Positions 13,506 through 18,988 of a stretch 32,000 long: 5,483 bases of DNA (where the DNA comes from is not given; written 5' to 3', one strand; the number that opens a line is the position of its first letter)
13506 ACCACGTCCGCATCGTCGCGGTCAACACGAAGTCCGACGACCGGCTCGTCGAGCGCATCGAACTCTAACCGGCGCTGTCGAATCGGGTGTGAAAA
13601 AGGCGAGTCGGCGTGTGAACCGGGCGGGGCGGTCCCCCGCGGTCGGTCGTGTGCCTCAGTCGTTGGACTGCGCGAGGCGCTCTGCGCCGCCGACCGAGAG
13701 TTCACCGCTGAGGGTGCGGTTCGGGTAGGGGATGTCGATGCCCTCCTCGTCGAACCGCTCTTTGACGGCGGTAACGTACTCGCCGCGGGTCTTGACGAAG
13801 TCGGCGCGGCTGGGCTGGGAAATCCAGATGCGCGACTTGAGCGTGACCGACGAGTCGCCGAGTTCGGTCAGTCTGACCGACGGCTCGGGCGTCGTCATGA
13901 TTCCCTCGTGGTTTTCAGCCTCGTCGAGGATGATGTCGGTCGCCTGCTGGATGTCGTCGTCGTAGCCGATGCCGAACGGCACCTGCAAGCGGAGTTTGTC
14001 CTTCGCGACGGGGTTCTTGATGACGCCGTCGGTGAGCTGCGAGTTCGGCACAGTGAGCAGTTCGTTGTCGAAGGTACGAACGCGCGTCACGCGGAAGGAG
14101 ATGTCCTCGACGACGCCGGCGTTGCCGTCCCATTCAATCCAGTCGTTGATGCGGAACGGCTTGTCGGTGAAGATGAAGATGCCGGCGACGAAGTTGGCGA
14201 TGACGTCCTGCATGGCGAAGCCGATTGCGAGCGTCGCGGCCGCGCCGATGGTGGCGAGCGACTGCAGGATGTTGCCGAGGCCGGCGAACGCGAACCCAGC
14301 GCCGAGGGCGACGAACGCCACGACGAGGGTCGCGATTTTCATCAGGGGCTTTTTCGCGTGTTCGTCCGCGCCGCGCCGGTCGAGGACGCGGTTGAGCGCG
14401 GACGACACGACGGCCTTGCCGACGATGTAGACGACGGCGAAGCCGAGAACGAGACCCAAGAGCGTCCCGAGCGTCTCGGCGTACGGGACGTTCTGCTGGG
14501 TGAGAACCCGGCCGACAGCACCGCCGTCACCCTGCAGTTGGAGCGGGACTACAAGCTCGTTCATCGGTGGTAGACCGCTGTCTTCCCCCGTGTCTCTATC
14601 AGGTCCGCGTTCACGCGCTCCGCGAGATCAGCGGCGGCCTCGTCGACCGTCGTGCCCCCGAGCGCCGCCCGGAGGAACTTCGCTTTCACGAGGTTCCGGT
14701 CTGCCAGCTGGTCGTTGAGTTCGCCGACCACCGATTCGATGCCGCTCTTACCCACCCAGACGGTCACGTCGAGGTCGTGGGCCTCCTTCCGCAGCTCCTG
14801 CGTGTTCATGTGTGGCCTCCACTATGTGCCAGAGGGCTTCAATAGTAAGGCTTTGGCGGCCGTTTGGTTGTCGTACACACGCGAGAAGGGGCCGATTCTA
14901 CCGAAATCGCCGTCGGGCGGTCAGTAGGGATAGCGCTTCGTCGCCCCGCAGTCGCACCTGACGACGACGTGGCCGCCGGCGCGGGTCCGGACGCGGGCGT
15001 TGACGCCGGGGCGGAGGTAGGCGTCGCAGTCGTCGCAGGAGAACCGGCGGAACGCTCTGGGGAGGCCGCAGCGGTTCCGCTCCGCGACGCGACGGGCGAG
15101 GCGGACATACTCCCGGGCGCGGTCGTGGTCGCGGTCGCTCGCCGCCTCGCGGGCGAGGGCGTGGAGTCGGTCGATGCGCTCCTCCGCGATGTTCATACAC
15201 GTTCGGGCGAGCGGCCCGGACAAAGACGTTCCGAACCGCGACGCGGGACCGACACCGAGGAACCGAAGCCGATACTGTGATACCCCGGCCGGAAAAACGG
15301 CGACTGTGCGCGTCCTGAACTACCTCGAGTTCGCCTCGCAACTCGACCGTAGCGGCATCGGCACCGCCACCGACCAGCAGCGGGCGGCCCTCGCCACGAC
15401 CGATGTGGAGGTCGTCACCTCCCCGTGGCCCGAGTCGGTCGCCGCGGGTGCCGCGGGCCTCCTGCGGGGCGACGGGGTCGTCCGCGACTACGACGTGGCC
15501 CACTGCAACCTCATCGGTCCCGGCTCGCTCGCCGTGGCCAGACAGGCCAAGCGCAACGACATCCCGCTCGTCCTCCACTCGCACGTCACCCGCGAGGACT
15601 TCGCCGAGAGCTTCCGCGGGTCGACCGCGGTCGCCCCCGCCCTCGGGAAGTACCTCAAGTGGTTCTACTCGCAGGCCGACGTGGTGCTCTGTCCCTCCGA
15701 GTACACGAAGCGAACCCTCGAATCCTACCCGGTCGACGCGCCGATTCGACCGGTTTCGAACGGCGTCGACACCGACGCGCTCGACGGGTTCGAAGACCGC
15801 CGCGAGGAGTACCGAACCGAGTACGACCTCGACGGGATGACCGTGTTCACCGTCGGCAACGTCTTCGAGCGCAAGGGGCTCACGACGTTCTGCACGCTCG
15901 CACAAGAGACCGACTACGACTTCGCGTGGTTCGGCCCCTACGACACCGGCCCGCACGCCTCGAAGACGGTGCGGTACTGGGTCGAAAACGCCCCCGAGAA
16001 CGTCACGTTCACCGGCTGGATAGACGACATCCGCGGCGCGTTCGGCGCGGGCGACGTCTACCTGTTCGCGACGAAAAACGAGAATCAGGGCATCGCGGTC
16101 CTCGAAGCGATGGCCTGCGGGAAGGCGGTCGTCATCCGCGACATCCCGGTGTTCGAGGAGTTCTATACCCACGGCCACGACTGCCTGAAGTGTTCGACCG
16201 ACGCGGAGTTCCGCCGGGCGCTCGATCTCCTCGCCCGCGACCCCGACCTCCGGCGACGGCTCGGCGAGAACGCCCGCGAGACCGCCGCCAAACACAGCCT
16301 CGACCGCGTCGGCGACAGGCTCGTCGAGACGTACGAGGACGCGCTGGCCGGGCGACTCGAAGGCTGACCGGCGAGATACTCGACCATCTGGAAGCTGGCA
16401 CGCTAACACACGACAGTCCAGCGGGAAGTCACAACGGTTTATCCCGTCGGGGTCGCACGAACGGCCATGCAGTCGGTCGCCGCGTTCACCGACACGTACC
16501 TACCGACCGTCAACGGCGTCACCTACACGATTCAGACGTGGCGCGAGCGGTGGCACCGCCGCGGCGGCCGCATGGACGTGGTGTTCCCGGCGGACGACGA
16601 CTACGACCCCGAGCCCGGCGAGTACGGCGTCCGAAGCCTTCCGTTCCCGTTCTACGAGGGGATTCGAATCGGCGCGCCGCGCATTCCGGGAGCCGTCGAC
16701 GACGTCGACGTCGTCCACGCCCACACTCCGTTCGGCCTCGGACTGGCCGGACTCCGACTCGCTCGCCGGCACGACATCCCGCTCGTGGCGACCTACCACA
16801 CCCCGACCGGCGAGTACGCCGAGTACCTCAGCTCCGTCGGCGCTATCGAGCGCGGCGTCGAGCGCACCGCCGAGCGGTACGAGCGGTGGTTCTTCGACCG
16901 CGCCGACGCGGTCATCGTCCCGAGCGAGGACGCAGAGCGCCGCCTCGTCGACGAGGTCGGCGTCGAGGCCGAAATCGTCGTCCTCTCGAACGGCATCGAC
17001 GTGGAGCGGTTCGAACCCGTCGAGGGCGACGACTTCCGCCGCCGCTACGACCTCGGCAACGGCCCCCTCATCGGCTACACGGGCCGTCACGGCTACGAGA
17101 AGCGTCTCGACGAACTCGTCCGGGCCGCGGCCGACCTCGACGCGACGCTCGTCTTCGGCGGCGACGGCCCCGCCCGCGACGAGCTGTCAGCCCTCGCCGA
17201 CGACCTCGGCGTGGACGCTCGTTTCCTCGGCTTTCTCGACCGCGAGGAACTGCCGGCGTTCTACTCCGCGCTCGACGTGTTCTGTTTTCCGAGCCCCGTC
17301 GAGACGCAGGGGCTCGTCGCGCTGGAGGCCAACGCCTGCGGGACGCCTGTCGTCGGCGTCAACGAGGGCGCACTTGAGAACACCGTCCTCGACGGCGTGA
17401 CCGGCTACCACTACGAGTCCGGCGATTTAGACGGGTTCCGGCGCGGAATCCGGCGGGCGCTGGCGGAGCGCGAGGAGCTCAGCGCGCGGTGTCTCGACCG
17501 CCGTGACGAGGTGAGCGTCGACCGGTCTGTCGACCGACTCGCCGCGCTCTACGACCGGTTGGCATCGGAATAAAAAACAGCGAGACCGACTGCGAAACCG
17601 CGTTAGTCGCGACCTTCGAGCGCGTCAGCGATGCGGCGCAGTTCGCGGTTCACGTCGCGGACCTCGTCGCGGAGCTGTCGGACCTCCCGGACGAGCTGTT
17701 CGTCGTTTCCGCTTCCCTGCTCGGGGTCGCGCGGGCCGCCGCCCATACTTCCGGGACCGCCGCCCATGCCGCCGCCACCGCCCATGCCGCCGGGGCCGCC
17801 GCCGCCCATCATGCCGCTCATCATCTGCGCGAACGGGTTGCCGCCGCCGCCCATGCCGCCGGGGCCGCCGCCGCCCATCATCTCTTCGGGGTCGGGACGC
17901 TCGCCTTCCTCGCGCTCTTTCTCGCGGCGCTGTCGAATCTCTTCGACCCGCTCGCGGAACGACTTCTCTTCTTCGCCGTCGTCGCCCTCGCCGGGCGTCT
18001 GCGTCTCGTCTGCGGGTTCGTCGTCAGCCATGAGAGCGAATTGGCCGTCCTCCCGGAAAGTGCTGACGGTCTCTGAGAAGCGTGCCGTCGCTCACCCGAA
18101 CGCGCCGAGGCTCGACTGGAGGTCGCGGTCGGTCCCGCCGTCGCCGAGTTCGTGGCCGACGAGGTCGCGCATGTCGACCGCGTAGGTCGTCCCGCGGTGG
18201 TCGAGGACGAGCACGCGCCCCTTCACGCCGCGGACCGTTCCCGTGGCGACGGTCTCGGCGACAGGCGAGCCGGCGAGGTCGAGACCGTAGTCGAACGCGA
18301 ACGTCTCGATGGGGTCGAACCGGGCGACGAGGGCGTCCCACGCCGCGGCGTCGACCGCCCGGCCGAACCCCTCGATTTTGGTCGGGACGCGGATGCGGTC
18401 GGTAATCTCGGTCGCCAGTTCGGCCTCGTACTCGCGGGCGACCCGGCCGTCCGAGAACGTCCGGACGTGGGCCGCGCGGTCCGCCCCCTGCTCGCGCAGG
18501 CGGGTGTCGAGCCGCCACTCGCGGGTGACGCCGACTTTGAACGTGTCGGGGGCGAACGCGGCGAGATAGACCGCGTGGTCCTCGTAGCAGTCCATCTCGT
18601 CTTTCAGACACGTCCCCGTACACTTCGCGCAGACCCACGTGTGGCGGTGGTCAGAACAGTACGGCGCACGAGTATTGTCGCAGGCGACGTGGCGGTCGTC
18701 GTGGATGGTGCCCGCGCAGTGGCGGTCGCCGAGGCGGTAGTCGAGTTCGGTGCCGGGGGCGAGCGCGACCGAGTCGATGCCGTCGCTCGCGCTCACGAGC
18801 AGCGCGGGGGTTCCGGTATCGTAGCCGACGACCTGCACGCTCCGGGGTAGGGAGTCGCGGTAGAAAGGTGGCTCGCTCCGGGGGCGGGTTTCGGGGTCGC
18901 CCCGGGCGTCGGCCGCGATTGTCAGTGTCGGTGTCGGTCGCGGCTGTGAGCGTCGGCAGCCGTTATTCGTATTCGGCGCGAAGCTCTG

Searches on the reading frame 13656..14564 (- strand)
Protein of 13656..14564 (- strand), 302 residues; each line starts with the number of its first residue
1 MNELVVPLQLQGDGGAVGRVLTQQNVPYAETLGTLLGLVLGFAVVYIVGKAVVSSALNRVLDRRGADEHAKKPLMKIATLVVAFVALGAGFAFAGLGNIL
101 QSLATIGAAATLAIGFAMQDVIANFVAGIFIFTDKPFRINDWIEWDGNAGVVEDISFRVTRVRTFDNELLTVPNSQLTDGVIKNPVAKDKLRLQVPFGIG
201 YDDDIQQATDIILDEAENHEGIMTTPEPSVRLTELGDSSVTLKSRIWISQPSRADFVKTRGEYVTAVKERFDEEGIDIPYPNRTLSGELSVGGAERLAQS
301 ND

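Call 38: search_protein_families(library=pfam, proteins=[window:13656-14564:-], max_evalue=0.001)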
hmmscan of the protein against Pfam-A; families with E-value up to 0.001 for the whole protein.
window:13656-14564:- (302 aa): 2 families
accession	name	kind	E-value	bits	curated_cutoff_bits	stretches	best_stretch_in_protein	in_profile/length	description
PF00924.24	MS_channel_2nd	-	1.1e-24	86.8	20.2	1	120-185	1-66/68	Mechanosensitive ion channel, beta-domain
PF21082.3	MS_channel_3rd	-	6.3e-14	52.6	21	1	195-278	3-88/88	Mechanosensitive ion channel MscS, C-terminal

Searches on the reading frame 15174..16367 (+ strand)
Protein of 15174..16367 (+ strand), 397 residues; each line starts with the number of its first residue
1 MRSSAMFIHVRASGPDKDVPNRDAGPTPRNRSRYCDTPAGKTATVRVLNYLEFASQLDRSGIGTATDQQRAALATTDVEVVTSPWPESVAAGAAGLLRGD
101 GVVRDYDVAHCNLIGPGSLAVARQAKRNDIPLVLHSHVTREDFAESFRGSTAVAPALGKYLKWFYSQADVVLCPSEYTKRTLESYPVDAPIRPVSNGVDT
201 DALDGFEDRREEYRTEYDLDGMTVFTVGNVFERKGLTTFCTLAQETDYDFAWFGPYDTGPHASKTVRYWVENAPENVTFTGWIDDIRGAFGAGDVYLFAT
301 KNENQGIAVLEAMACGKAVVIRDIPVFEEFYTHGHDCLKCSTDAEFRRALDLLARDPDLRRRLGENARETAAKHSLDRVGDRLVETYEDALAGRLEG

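Call 38: search_protein_families(library=pfam, proteins=[window:15174-16367:+], max_evalue=0.001)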
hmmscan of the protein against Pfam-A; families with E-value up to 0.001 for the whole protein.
window:15174-16367:+ (397 aa): 5 families
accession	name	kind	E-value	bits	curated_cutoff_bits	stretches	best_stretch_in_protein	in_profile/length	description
PF00534.26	Glycos_transf_1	-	1.9e-19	70.2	26.4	1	220-369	14-171/172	Glycosyl transferases group 1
PF13439.12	Glyco_transf_4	-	7.3e-18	65.6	28.5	1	98-201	63-169/170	Glycosyltransferase Family 4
PF13692.12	Glyco_trans_1_4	-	1.8e-17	64.3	27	1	223-353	3-139/142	Glycosyl transferases group 1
PF13524.12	Glyco_trans_1_2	-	1.7e-13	51.2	25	1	240-382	7-141/144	Glycosyl transferase-like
PF13579.12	Glyco_trans_4_4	-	2.5e-11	44.6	29.7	1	66-197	28-158/158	Glycosyl transferase 4-like domain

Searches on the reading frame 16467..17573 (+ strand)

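Call 38: search_protein_families(library=pfam, proteins=[window:16467-17573:+], max_evalue=0.001)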
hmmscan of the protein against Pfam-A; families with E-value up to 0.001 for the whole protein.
window:16467-17573:+ (368 aa): 5 families
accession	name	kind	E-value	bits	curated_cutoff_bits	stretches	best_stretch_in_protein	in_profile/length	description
PF13439.12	Glyco_transf_4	-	5.6e-32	111.5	28.5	1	15-181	1-170/170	Glycosyltransferase Family 4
PF00534.26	Glycos_transf_1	-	5e-31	108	26.4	1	197-340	13-163/172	Glycosyl transferases group 1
PF13692.12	Glyco_trans_1_4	-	1.1e-25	91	27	1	200-333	2-141/142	Glycosyl transferases group 1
PF13579.12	Glyco_trans_4_4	-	7.8e-23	82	29.7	1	17-176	2-158/158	Glycosyl transferase 4-like domain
PF20706.3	GT4-conflict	-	6.7e-06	25.8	26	1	81-296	83-309/385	Family 4 Glycosyltransferase in conflict systems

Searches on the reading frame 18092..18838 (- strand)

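Call 38: search_protein_families(library=pfam, proteins=[window:18092-18838:-], max_evalue=0.001)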
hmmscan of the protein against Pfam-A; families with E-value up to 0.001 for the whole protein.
window:18092-18838:- (248 aa): 1 family
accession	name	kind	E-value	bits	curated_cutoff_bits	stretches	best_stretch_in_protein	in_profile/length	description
PF10977.13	DUF2797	-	4.6e-22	79.4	25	1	69-169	49-150/227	Protein of unknown function (DUF2797)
